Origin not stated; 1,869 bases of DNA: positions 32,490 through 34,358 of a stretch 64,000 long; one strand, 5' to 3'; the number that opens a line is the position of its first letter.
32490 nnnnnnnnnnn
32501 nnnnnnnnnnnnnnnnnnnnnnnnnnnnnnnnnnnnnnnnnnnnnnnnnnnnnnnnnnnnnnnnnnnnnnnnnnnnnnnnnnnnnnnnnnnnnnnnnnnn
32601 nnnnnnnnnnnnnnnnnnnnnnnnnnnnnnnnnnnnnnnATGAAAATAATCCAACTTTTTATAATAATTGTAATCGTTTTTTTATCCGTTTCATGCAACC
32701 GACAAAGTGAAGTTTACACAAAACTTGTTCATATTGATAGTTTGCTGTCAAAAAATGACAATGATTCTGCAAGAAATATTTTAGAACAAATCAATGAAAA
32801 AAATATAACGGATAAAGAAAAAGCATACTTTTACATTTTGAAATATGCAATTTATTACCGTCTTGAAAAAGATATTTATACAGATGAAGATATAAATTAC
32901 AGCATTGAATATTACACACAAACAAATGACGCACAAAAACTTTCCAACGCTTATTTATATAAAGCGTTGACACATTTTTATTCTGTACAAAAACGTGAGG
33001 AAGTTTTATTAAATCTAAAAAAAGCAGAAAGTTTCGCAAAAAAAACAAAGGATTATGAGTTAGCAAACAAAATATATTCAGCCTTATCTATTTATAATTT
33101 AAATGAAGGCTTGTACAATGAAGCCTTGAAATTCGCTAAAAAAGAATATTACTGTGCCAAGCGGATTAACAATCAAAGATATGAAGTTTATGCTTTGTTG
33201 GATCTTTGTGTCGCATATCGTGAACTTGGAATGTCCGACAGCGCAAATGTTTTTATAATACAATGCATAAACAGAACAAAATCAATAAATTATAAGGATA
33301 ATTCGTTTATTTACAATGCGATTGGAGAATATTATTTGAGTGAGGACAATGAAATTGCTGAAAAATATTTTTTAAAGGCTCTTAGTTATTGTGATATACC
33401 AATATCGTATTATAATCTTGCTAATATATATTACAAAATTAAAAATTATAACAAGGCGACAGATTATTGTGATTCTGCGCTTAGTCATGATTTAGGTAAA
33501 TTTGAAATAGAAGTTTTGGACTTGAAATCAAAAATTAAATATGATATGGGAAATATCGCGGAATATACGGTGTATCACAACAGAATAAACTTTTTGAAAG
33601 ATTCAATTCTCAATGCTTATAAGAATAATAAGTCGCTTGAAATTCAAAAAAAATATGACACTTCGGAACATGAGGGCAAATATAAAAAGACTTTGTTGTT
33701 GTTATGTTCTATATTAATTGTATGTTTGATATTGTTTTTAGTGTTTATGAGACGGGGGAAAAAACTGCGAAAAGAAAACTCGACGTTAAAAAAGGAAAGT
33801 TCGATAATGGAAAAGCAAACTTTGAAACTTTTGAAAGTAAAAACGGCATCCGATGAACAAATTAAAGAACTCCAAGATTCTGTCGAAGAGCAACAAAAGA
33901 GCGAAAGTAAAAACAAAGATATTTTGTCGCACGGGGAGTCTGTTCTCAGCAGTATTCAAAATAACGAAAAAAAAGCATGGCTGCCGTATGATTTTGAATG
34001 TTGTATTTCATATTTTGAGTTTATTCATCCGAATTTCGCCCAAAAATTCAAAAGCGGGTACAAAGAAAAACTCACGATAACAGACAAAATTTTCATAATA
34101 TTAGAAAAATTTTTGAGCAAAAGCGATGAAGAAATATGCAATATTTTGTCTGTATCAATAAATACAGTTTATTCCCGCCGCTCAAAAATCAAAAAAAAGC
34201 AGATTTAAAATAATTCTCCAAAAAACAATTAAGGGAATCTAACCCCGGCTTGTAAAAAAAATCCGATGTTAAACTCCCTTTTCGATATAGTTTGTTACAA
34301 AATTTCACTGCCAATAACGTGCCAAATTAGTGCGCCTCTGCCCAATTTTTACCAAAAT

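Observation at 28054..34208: Paralogous divergent pairs: exported-TPR / TM / cytoplasmic HTH regulator facing a small secreted Ig-like protein operon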

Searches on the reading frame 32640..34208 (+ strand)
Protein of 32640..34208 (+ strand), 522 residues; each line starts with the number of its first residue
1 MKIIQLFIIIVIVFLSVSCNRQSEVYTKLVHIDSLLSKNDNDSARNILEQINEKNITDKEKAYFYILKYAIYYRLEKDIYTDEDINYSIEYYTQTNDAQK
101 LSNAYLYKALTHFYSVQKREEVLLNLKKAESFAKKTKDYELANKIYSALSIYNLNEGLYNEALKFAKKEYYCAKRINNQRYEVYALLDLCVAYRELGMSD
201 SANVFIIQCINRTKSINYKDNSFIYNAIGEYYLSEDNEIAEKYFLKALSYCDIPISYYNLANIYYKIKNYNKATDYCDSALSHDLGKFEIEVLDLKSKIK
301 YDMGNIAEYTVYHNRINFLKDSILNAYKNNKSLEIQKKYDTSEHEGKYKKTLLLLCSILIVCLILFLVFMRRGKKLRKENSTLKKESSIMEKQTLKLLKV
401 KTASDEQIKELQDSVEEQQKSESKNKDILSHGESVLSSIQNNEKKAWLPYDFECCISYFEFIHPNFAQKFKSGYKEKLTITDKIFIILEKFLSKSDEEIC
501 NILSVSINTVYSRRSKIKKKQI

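Call 3: search_protein_families(library=pfam, proteins=[window:32640-34208:+], max_evalue=1)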
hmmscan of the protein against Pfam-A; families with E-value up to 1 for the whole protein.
window:32640-34208:+ (522 aa): 13 families
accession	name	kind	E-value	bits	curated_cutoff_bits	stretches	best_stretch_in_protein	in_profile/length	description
PF00515.34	TPR_1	-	2.8e-07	30.5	27.8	1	256-284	3-31/34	Tetratricopeptide repeat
PF07719.23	TPR_2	-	2e-06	27.9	27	1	256-284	3-31/34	Tetratricopeptide repeat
PF13424.12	TPR_12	-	3e-06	27.8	30.1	1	254-282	3-31/77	Tetratricopeptide repeat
PF13174.12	TPR_6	-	0.00025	21.9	26.3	0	256-279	2-25/33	Tetratricopeptide repeat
PF14853.12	Fis1_TPR_C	-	0.0033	18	25.3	1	258-284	5-31/53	Fis1 C-terminal tetratricopeptide repeat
PF14559.12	TPR_19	-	0.0084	16.9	25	0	257-286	28-57/68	Tetratricopeptide repeat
PF25450.1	Rab11-FIP3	-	0.0094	16.7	31.9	1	371-431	61-121/125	Rab11-FIP3-like domain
PF13181.12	TPR_8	-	0.014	16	25.7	1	256-282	3-29/34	Tetratricopeptide repeat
PF08281.18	Sigma70_r4_2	-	0.014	15.5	25.7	1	477-520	10-53/54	Sigma-70, region 4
PF13176.12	TPR_7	-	0.017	15.6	27.9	1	256-286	1-33/36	Tetratricopeptide repeat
PF13374.12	TPR_10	-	0.019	15.4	27.5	1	256-281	4-29/42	Tetratricopeptide repeat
PF10066.14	DUF2304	-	0.055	14.2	25.5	0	351-392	65-105/106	Uncharacterized conserved protein (DUF2304)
PF06237.18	SLC52_ribofla_tr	-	0.065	12.7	27.9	1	332-425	178-261/429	Solute carrier family 52, riboflavin transporter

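Call 4: search_protein_families(library=ncbifam, proteins=[window:32640-34208:+], max_evalue=1)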
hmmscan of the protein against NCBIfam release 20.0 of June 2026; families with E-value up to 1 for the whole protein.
window:32640-34208:+ (522 aa): 7 families
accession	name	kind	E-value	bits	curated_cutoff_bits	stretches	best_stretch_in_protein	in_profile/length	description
NF053779.1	BT3442_fam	equivalog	6.1e-10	38.4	940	1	6-428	5-433/563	BT3442 family protein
NF058541.1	SusR_regulator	equivalog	0.00035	19.9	480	2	496-521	476-501/515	SusR family glycan utilization regulator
NF042931.1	SAG1386_EF1546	equivalog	0.0054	16.8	80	1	350-424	31-106/158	SAG1386/EF1546 family surface-associated protein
TIGR03504.1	FimV_Cterm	subfamily_domain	0.0055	16.7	30.65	0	39-54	13-28/44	FimV/HubP family polar landmark protein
TIGR00540.1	TPR_hemY_coli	hypoth_equivalog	0.011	14.5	142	1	21-55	148-182/385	heme biosynthesis-associated TPR protein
TIGR03476.1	HpnL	subfamily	0.068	12.5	195.65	1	343-413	144-211/318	putative membrane protein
NF005792.0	PRK07630.1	equivalog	0.14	11.1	291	1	5-59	77-128/312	CobD/CbiB family protein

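Call 5: find_homologous_proteins(query=window:32640-34208:+)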
Query window:32640-34208:+ (522 aa): 38 proteins with E <= 0.001 among 8000 candidates.
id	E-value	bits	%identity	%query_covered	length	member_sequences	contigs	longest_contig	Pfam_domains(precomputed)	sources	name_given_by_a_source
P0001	0.0e+0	1100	99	100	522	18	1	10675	PF00515.35,PF07719.24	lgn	-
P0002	1.3e-221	755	70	97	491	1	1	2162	PF01105.30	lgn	-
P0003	7.8e-175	601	56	99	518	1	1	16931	-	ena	-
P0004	1.1e-69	254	34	100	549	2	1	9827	-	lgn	-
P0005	4.3e-66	242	34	97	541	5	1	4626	-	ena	-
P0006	1.9e-65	240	33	100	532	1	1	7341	-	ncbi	-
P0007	1.1e-64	237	33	100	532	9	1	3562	-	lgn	-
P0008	4.5e-62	229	33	100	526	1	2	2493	-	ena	-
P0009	6.2e-62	228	34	100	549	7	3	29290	-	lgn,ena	-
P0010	1.5e-61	227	32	100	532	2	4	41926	-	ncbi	-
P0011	8.0e-61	225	35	97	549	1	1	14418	PF13424.13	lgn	-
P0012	8.3e-61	225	33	100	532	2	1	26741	-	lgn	-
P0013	9.5e-61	224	34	94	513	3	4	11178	-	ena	-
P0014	1.7e-60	224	34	98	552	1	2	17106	-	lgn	-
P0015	5.3e-60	222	33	98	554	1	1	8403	-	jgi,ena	-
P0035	1.1e-7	49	24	64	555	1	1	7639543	PF00515.35,PF13424.13,PF07719.24,PF13174.13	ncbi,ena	-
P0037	6.1e-5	40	27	63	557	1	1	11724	PF00515.35,PF13424.13,PF07719.24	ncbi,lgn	-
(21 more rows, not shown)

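Call 43: predict_structure(alignment_id=A4)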
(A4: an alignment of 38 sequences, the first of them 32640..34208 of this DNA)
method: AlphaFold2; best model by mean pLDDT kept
length: 522 residues; sequences in the alignment: 38
mean_pLDDT: 87.3   pTM: 0.64
mean pLDDT of the five models: 87.3, 87.0, 86.8, 85.3, 83.6
residues with pLDDT >= 90: 271; 70-90: 212; 50-70: 32; < 50: 7
segments of 3 or more residues with pLDDT < 50: 416-420
pLDDT, mean of each block of 10 residues (from residue 1): 81 70 87 90 93 90 96 85 94 96 96 82 95 94 97 92 97 94 95 94 94 86 93 92 96 94 96 96 84 95 94 89 64 81 82 92 95 87 81 78 63 49 70 89 83 88 76 79 88 89 89 89 82
secondary structure, 60 per line:
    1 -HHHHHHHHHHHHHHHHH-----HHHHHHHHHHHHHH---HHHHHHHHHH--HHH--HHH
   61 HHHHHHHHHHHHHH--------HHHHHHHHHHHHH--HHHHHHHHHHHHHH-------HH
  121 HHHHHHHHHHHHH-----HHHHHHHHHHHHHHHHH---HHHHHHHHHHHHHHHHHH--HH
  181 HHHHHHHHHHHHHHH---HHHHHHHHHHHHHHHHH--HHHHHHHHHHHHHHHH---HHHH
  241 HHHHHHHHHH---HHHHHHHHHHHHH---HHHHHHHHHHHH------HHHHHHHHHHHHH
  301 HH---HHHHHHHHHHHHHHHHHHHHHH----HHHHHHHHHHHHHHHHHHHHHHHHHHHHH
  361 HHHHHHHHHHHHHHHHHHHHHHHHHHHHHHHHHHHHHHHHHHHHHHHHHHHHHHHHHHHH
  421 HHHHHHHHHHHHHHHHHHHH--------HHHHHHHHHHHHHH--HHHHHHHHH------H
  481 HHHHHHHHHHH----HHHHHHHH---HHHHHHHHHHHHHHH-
elements in order: H2-18 H24-37 H41-50 H58-74 H83-95 H98-111 H119-133 H139-155 H159-176 H179-195 H199-215 H218-233 H237-250 H254-266 H270-281 H288-302 H306-327 H332-440 H449-462 H465-473 H480-491 H496-503 H507-521

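Call 60: find_encoding_contigs(protein=P0035, flank=8000, max_places=3)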
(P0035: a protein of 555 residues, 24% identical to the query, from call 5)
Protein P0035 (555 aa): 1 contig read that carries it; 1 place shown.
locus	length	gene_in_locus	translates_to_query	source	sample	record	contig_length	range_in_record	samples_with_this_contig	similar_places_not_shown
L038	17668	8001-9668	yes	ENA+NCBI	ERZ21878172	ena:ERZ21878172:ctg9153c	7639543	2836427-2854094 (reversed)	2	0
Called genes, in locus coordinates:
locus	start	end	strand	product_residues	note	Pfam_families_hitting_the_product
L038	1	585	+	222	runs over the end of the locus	PF00702:Hydrolase, PF12710:HAD (weak), PF13419:HAD_2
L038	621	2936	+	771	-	PF03636:Glyco_hydro_65N, PF03632:Glyco_hydro_65m, PF03633:Glyco_hydro_65C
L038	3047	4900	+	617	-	PF09087:Cyc-maltodext_N, PF00128:Alpha-amylase, PF10438:Cyc-maltodext_C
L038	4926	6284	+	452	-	PF00128:Alpha-amylase, PF16657:Malt_amylase_C, PF23915:SusG_C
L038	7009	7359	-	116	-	PF05016:ParE_toxin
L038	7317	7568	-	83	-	-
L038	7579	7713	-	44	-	-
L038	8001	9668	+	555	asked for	PF13174:TPR_6 (faint), PF00515:TPR_1 (faint), PF07719:TPR_2 (faint), PF13424:TPR_12 (weak)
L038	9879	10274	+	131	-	PF11589:DUF3244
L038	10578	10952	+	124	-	PF18291:HU-HIG, PF00216:Bac_DNA_binding (weak)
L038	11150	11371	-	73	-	-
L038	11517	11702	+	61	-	-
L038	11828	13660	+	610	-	PF04055:Radical_SAM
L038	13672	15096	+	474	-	PF13715:CarbopepD_reg_2, PF18939:DUF5686 (weak)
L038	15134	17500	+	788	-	PF13620:CarboxypepD_reg, PF13715:CarbopepD_reg_2, PF07715:Plug (weak), PF00593:TonB_dep_Rec_b-barrel, PF14905:OMP_b-brl_3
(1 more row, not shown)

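Call 61: find_encoding_contigs(protein=P0037, flank=8000, max_places=3)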
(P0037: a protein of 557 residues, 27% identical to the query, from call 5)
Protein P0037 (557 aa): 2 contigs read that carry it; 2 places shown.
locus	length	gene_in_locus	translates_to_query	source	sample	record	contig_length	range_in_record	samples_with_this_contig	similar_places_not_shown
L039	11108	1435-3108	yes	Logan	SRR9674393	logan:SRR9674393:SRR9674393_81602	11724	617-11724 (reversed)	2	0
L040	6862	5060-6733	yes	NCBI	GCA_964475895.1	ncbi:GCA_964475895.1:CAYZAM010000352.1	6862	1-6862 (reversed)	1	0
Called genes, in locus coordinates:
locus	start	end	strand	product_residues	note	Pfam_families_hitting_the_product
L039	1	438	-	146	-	?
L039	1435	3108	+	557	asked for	PF00515:TPR_1 (faint), PF07719:TPR_2 (faint), PF13424:TPR_12 (weak)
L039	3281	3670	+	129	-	PF11589:DUF3244, PF18962:Por_Secre_tail (weak)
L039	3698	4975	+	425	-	PF13734:Inhibitor_I69 (weak), PF01640:Peptidase_C10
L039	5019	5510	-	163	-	-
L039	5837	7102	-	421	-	PF13173:AAA_14, PF13635:DUF4143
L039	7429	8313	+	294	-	PF14054:DUF4249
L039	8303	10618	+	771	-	PF13620:CarboxypepD_reg, PF13715:CarbopepD_reg_2, PF07715:Plug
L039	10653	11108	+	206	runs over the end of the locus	-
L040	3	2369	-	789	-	?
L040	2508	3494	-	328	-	-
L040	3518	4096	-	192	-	-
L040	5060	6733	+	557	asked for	PF00515:TPR_1 (faint), PF07719:TPR_2 (faint), PF13424:TPR_12 (weak)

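Call 64: find_homologous_proteins(query=L039:3281-3670:+)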
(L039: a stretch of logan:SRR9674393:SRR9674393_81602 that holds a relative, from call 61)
Query L039:3281-3670:+ (129 aa): 7 proteins with E <= 0.001 among 15 candidates.
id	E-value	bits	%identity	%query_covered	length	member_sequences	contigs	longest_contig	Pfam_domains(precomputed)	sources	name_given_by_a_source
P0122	8.3e-78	276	100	100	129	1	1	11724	PF18962.8,PF11589.15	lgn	-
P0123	5.7e-58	212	78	99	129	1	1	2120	PF18962.8,PF11589.15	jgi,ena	-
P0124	7.4e-47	176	68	99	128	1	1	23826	PF18962.8,PF11589.15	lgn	-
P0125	8.9e-46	173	66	99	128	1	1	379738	PF18962.8,PF11589.15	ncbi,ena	-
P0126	1.2e-43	166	66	99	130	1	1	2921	PF18962.8,PF11589.15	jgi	jgi:hypothetical protein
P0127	9.9e-41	157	61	99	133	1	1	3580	PF18962.8,PF11589.15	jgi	jgi:hypothetical protein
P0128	2.1e-34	136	72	67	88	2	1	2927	PF18962.8,PF11589.15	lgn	-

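Call 71: fold_search(model_id=the predicted structure, library=pdb)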
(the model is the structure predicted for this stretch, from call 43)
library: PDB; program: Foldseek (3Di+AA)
matches with E <= 10: 1189; with E <= 0.001: 102
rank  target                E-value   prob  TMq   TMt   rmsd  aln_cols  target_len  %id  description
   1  5a6c_B                2.4e-06  1.00  0.40  0.53   6.1       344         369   14  Concomitant binding of Afadin to LGN and F-actin directs planar spindle orientation (released 2015-12-30)
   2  3hym_H                4.0e-06  1.00  0.42  0.68  11.6       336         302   15  Insights into Anaphase Promoting Complex TPR subdomain assembly from a CDC26-APC6 structure (released 2009-08-11)
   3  6hc2_S                4.4e-06  1.00  0.41  0.55   8.6       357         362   14  Crystal structure of NuMA/LGN hetero-hexamers (released 2019-05-29)
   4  6hc2_C                4.4e-06  1.00  0.41  0.54   8.9       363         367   14  Crystal structure of NuMA/LGN hetero-hexamers (released 2019-05-29)
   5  4wne_A                4.6e-06  1.00  0.41  0.60   6.1       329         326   14  Crystal structure of the TPR domain of LGN in complex with Frmpd4/Preso1 at 2.0 Angstrom resolution (released 2015-09-16)
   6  9qhc_A                5.7e-06  1.00  0.33  0.54  19.7       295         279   20  Crystal structure of 8-repeat CTPR protein with eliminated coordination sites (released 2025-10-22)
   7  6hc2_E                5.9e-06  1.00  0.40  0.54   8.8       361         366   15  Crystal structure of NuMA/LGN hetero-hexamers (released 2019-05-29)
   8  5a6c_A                8.3e-06  1.00  0.43  0.59   5.3       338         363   14  Concomitant binding of Afadin to LGN and F-actin directs planar spindle orientation (released 2015-12-30)
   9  3sf4_A                9.1e-06  1.00  0.38  0.52  13.2       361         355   14  Crystal structure of the complex between the conserved cell polarity proteins Inscuteable and LGN (released 2011-11-23)
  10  4wng_A                9.5e-06  1.00  0.42  0.62   5.7       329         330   14  Crystal structure of the TPR domain of LGN in complex with Frmpd4/Preso1 at 2.1 Angstrom resolution (released 2015-09-16)
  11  9qhb                  9.5e-06  1.00  0.34  0.56   7.2       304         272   19  Crystal structure of 16-repeat CTPR protein with eliminated coordination sites (released 2025-10-22)
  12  6hc2_A                1.1e-05  1.00  0.40  0.54   9.2       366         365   15  Crystal structure of NuMA/LGN hetero-hexamers (released 2019-05-29)
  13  4wnd_A                1.3e-05  1.00  0.44  0.65   5.5       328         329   14  Crystal structure of the TPR domain of LGN in complex with Frmpd4/Preso1 at 1.5 Angstrom resolution (released 2015-09-16)
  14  3hym_B                2.0e-05  1.00  0.43  0.69   4.8       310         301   16  Insights into Anaphase Promoting Complex TPR subdomain assembly from a CDC26-APC6 structure (released 2009-08-11)
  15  6eou                  2.0e-05  1.00  0.24  0.35  15.1       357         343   15  O-GlcNAc transferase TPR domain with the intellectual disability associated mutation L254F (released 2018-05-09)
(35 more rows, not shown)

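Call 94: search_protein_families(library=ncbifam, alignment_id=A4, max_evalue=0.01)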
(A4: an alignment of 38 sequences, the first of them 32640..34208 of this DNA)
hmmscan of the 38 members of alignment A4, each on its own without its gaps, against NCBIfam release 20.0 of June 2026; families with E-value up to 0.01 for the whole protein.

A. member 1, window:32640-34208:+ (522 aa): 4 families
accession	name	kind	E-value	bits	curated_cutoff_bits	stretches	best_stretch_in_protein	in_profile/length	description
NF053779.1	BT3442_fam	equivalog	6.1e-10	38.4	940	1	6-428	5-433/563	BT3442 family protein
NF058541.1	SusR_regulator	equivalog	0.00035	19.9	480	0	496-521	476-501/515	SusR family glycan utilization regulator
NF042931.1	SAG1386_EF1546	equivalog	0.0054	16.8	80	1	350-424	31-106/158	SAG1386/EF1546 family surface-associated protein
TIGR03504.1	FimV_Cterm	subfamily_domain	0.0055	16.7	30.65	0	39-54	13-28/44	FimV/HubP family polar landmark protein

B. families by the number of members that match (of 38 scanned): 31 families (the first 25 are shown)
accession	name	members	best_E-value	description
NF053779.1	BT3442_fam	12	1.6e-62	BT3442 family protein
NF053520.1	HK_Porph_FimS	5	1.4e-10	sensor histidine kinase FimS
NF053617.1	SARPRegAfsRStmc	5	0.00042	SARP-family global regulator AfsR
TIGR02937.1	sigma70-ECF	4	1.5e-05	sigma-70 family RNA polymerase sigma factor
NF052445.1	RespRegMctR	4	0.00021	two-component system response regulator MctR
TIGR02795.1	tol_pal_ybgF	3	0.00012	tol-pal system protein YbgF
NF047608.1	LIC13292_fam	3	0.0019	LIC13292 family transcriptional regulator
NF002725.1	PRK02603.1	2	0.00011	photosystem I assembly protein Ycf3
NF041717.1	HaaA_phane_TPR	2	0.0013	cyclophane-containing RiPP biosynthesis TPR protein HaaT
TIGR02983.1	SigE-fam_strep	2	0.0031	SigE family RNA polymerase sigma factor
TIGR04211.1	SH3_and_anchor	2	0.0048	TIGR04211 family SH3 domain-containing protein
TIGR00540.1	TPR_hemY_coli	2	0.0093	heme biosynthesis-associated TPR protein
NF033758.1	gliding_GltE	1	1.8e-06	adventurous gliding motility TPR repeat lipoprotein GltE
NF008756.0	PRK11788.1-4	1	2.5e-05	lipopolysaccharide assembly protein LapB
NF052312.1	T9SS_PorW_SprE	1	2.8e-05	type IX secretion system periplasmic lipoprotein PorW/SprE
NF058541.1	SusR_regulator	1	0.00035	SusR family glycan utilization regulator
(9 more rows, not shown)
